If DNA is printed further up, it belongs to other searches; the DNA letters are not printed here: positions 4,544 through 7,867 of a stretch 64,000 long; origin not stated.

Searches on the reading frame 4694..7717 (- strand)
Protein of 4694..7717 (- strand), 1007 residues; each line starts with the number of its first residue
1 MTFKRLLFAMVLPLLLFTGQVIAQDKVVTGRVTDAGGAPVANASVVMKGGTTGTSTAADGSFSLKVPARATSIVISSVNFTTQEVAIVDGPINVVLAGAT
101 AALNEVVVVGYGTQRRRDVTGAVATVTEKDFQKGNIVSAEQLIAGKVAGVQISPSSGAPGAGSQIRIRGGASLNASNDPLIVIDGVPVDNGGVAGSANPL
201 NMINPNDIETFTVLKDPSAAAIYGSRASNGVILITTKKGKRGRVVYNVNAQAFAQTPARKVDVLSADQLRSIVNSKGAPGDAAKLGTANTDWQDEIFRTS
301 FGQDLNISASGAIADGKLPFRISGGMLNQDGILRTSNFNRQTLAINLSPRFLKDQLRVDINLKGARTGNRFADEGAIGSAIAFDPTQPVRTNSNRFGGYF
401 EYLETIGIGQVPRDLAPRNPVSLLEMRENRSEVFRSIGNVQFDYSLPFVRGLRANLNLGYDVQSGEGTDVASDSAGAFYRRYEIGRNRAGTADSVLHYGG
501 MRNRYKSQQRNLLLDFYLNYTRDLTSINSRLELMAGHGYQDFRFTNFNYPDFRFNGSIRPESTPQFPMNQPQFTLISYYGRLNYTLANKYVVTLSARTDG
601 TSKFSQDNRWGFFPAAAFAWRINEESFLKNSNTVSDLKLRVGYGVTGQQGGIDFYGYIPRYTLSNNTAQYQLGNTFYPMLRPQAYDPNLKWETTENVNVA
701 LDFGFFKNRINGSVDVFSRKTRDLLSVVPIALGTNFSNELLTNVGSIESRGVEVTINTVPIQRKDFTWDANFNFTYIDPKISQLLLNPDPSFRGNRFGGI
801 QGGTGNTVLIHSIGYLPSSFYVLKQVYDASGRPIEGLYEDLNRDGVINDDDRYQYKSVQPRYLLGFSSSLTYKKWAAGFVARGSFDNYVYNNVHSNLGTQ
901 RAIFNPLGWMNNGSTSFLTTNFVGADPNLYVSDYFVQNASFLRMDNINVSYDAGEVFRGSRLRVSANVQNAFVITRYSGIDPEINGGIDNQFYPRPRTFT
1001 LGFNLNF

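Call 6: search_protein_families(library=pfam, proteins=[window:4694-7717:-], max_evalue=0.01)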
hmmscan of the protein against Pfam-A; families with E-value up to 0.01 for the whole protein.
window:4694-7717:- (1007 aa): 5 families
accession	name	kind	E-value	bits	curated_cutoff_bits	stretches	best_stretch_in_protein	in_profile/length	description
PF07715.20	Plug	-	3.8e-21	76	23.9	1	116-231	2-107/107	TonB-dependent Receptor Plug Domain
PF00593.30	TonB_dep_Rec_b-barrel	-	5.5e-21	76.4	27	1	434-970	41-435/436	TonB dependent receptor-like, beta-barrel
PF13715.12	CarbopepD_reg_2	-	1.1e-13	51.4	32.2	1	28-108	1-88/88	CarboxypepD_reg-like domain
PF13620.12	CarboxypepD_reg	-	4.9e-10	40.1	32.3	1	28-88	2-67/82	Carboxypeptidase regulatory-like domain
PF15976.11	CooC_C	-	2.7e-05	24.6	29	1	26-78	17-67/93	CS1-pili formation C-terminal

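Call 7: search_protein_families(library=ncbifam, proteins=[window:4694-7717:-], max_evalue=0.01)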
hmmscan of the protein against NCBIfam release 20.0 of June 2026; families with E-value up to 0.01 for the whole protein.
window:4694-7717:- (1007 aa): 8 families
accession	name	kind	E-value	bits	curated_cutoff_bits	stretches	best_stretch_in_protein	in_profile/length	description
TIGR04056.1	OMP_RagA_SusC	subfamily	2.3e-221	737.9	368.25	1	27-1007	2-981/981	SusC/RagA family TonB-linked outer membrane protein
TIGR04057.1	SusC_RagA_signa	signature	4.4e-18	64.8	46.2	1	207-237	1-31/31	SusC/RagA subfamily TonB-dependent outer membrane receptor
TIGR01779.1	TonB-B12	equivalog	5.6e-11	41.7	599.7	1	90-244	15-161/614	TonB-dependent vitamin B12 receptor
NF007926.1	PRK10641.1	equivalog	2.3e-07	29.8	836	1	113-244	38-161/617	TonB-dependent vitamin B12 receptor BtuB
NF010048.1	PRK13524.1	subfamily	1.4e-06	27.1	493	1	104-257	40-193/744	FepA family TonB-dependent siderophore receptor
NF010051.0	PRK13528.1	subfamily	8.3e-06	24.3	583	1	116-239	46-174/727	FepA family TonB-dependent siderophore receptor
NF052649.1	TonRcptRhtA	equivalog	1.1e-05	23.8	1100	1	90-242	28-170/744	TonB-dependent siderophore receptor RhtA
NF049944.1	TonB_dep_PUIUD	equivalog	0.0045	15.4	850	0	117-242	55-175/686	TonB-dependent receptor, PUIUD motif-type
